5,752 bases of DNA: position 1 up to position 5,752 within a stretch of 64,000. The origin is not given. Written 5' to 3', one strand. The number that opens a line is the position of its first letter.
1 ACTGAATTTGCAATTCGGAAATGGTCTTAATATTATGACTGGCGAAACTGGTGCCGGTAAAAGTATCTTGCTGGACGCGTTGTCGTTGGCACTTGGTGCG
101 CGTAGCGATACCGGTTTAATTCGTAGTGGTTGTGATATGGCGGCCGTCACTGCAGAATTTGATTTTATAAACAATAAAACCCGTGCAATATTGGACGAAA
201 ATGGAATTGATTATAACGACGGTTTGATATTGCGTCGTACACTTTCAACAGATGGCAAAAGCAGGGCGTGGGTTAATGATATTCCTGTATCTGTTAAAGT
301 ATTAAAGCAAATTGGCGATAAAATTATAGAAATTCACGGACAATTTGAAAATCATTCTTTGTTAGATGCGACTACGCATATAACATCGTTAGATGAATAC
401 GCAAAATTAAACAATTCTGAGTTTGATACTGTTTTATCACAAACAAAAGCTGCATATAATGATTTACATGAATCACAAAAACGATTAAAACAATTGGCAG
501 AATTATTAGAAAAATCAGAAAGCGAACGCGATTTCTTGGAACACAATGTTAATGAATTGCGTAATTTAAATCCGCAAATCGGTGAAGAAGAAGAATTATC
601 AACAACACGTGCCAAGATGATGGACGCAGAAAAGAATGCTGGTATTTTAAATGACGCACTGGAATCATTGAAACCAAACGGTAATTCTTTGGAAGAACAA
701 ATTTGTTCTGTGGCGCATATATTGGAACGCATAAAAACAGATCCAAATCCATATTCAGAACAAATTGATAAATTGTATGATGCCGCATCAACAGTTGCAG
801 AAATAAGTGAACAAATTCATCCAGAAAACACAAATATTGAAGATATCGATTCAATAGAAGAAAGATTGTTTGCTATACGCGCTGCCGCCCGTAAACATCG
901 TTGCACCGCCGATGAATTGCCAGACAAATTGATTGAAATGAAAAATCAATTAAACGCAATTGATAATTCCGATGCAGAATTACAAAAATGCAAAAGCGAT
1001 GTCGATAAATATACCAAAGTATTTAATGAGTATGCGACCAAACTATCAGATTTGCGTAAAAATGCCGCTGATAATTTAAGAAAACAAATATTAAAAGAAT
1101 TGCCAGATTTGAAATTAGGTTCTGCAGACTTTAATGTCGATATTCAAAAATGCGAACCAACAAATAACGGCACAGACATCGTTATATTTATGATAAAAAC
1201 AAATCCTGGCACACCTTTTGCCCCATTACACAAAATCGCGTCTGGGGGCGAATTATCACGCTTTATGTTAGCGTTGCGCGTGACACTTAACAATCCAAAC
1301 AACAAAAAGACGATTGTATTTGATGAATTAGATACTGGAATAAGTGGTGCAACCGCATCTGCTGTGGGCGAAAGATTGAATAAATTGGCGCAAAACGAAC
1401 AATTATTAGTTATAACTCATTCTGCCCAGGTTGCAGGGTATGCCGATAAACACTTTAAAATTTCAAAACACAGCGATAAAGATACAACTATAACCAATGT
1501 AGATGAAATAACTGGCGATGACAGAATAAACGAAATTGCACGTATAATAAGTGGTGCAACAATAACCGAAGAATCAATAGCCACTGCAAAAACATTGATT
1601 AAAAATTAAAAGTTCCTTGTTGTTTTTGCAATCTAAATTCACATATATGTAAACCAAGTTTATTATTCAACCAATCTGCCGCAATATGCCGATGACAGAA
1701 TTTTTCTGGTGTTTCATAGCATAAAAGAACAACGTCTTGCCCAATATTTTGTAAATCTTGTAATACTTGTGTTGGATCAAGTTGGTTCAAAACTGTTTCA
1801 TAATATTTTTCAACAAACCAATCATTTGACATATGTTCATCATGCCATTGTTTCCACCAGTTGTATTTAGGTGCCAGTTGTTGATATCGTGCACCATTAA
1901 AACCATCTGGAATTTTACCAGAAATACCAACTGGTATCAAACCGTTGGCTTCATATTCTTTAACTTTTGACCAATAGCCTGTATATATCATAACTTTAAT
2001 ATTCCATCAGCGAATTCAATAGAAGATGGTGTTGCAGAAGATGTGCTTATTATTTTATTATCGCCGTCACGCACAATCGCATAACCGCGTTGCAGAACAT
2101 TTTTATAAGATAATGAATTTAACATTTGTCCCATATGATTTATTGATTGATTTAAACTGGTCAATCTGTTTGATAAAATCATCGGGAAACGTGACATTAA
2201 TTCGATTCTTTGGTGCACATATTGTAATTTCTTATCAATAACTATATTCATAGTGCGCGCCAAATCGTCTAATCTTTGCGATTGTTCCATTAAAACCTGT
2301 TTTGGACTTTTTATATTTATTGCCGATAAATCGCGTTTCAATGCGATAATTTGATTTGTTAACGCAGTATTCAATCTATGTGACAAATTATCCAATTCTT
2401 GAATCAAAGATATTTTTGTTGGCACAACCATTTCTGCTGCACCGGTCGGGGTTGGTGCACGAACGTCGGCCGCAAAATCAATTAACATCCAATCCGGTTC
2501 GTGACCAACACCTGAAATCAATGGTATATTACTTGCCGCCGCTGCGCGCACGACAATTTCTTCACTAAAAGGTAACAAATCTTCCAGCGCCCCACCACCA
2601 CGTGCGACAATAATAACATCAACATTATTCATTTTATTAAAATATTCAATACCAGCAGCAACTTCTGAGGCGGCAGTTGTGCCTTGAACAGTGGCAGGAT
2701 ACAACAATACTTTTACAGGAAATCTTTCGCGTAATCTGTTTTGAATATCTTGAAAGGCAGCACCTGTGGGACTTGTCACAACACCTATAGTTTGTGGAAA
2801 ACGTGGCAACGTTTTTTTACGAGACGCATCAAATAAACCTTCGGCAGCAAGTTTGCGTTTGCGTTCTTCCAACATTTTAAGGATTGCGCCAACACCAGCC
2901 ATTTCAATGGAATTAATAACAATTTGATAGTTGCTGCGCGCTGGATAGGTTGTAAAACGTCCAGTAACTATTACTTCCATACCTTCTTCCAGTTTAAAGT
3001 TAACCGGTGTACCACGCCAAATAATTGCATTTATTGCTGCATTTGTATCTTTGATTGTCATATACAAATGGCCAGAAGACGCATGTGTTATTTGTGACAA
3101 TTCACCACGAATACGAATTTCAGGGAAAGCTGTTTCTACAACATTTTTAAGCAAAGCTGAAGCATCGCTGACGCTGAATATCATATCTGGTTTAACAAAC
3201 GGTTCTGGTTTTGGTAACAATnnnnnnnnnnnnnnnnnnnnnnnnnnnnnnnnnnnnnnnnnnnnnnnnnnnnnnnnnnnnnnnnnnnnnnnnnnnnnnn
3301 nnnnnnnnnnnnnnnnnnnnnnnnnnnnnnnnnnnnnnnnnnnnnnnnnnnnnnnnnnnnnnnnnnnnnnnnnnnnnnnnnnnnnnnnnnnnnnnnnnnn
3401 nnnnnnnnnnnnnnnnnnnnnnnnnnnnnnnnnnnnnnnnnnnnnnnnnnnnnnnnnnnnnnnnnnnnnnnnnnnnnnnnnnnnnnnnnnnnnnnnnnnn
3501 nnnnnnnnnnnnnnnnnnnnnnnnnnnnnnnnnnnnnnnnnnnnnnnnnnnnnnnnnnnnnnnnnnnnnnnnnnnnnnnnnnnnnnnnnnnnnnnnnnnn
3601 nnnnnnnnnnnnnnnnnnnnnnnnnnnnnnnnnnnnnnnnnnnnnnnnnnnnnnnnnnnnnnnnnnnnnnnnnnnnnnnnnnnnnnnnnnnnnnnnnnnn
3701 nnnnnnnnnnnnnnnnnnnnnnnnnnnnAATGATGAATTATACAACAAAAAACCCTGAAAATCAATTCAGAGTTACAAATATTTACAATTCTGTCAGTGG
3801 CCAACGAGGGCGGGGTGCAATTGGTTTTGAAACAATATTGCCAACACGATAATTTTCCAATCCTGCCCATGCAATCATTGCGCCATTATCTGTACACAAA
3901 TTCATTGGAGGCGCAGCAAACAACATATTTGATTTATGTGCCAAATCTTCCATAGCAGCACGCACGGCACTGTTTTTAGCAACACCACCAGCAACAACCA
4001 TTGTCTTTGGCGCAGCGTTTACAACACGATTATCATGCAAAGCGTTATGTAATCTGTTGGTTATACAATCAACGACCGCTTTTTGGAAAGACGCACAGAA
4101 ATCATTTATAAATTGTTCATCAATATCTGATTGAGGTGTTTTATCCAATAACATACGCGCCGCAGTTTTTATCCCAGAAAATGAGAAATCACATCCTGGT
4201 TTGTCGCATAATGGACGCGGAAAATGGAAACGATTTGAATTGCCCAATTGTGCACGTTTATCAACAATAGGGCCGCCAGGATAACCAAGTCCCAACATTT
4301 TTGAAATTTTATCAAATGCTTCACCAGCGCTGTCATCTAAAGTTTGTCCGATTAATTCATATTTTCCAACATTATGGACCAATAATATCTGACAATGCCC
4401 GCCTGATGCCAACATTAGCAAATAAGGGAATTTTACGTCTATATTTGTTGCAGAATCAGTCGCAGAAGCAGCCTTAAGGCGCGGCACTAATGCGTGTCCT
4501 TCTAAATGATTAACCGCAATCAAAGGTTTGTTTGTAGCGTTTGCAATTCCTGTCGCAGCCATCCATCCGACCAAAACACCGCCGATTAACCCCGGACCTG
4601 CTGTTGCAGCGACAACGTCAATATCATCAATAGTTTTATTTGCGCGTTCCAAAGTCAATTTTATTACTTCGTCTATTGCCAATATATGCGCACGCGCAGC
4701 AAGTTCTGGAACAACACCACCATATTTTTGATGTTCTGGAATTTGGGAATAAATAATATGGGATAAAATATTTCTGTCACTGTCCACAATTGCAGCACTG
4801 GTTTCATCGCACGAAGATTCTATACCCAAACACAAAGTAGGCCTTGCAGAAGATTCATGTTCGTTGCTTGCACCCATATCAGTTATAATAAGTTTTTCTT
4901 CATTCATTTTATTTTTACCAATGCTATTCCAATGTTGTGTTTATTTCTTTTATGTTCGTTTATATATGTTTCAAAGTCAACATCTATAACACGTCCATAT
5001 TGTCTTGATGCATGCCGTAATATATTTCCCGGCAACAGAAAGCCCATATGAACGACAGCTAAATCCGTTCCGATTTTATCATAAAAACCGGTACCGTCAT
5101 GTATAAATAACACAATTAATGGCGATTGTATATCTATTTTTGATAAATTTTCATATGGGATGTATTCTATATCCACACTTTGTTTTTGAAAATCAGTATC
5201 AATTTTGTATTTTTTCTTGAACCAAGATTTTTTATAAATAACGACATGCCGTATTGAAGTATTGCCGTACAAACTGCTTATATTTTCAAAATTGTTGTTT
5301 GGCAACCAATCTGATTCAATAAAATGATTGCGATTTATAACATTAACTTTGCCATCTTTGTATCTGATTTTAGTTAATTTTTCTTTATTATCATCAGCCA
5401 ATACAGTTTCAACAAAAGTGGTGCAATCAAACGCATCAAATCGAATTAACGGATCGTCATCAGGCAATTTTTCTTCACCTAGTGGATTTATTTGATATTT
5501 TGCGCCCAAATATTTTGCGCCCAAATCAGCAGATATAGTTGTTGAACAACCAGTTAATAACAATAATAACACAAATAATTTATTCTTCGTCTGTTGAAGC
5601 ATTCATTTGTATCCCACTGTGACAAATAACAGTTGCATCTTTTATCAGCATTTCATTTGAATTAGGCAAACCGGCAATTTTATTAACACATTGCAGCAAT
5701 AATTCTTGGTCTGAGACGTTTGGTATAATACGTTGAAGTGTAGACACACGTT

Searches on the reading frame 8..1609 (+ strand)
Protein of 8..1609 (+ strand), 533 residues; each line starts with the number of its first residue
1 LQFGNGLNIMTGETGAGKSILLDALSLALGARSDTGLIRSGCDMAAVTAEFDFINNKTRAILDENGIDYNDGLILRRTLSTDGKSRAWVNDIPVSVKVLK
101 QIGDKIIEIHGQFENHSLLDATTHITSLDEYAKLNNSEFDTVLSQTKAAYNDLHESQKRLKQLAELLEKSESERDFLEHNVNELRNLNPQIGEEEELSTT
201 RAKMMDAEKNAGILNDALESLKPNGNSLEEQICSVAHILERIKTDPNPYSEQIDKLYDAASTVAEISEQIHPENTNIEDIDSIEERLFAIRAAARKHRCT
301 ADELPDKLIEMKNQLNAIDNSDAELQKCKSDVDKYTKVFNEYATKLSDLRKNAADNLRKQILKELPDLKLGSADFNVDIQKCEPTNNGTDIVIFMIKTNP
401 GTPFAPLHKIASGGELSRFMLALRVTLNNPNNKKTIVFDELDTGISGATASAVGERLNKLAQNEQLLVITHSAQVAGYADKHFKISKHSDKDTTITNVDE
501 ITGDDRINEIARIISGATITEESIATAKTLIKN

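Call 79: search_protein_families(library=pfam, proteins=[window:8-1609:+], max_evalue=0.00001)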
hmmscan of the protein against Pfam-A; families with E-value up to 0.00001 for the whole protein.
window:8-1609:+ (533 aa): 3 families
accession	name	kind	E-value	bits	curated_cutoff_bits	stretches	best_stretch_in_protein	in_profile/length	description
PF02463.25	SMC_N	-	1.8e-15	57.4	40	1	2-491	21-217/220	RecF/RecN/SMC N terminal domain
PF13476.12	AAA_23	-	4.2e-13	50.8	27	1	2-197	16-186/201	AAA domain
PF13304.12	AAA_21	-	3.4e-07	31.1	27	0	416-473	243-300/304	AAA domain, putative AbiEii toxin, Type IV TA system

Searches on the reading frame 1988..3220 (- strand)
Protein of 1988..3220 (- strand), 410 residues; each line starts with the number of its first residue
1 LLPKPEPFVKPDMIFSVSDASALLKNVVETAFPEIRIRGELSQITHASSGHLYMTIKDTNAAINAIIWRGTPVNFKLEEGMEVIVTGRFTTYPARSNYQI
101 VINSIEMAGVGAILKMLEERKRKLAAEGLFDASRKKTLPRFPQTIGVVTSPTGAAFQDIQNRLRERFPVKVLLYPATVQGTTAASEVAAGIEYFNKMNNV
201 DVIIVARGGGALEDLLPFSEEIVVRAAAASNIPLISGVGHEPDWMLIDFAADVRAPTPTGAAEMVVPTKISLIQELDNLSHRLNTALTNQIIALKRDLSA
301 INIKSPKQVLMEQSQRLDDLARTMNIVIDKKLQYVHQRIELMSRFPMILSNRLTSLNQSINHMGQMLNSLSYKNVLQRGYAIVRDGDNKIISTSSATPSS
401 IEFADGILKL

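Call 79: search_protein_families(library=pfam, proteins=[window:1988-3220:-], max_evalue=0.00001)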
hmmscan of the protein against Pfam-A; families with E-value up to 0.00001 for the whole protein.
window:1988-3220:- (410 aa): 3 families
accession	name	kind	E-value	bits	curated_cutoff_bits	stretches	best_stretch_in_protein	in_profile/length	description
PF02601.20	Exonuc_VII_L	-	4.6e-86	289.6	35.9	1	129-397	1-297/315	Exonuclease VII, large subunit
PF13742.12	tRNA_anti_2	-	4e-24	85.1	27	1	15-106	1-95/95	OB-fold nucleic acid binding domain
PF01336.31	tRNA_anti-codon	-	9.6e-10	38.7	27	1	36-106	2-73/75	OB-fold nucleic acid binding domain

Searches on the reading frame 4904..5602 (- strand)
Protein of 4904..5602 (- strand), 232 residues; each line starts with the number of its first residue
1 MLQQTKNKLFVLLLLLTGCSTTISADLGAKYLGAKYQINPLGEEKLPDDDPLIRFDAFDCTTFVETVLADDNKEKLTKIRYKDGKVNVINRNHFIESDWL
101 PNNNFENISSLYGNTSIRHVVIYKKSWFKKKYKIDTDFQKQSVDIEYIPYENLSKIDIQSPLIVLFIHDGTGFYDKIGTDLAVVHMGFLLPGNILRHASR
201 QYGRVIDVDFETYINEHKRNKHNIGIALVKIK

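Call 79: search_protein_families(library=pfam, proteins=[window:4904-5602:-], max_evalue=0.00001)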
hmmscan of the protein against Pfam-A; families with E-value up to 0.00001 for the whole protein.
window:4904-5602:- (232 aa): 1 family
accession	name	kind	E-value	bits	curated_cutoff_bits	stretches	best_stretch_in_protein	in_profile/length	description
PF07313.18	AmiA-like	-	1.5e-26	93.6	27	1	27-218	2-200/202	N-acetylmuramoyl-L-alanine amidase-like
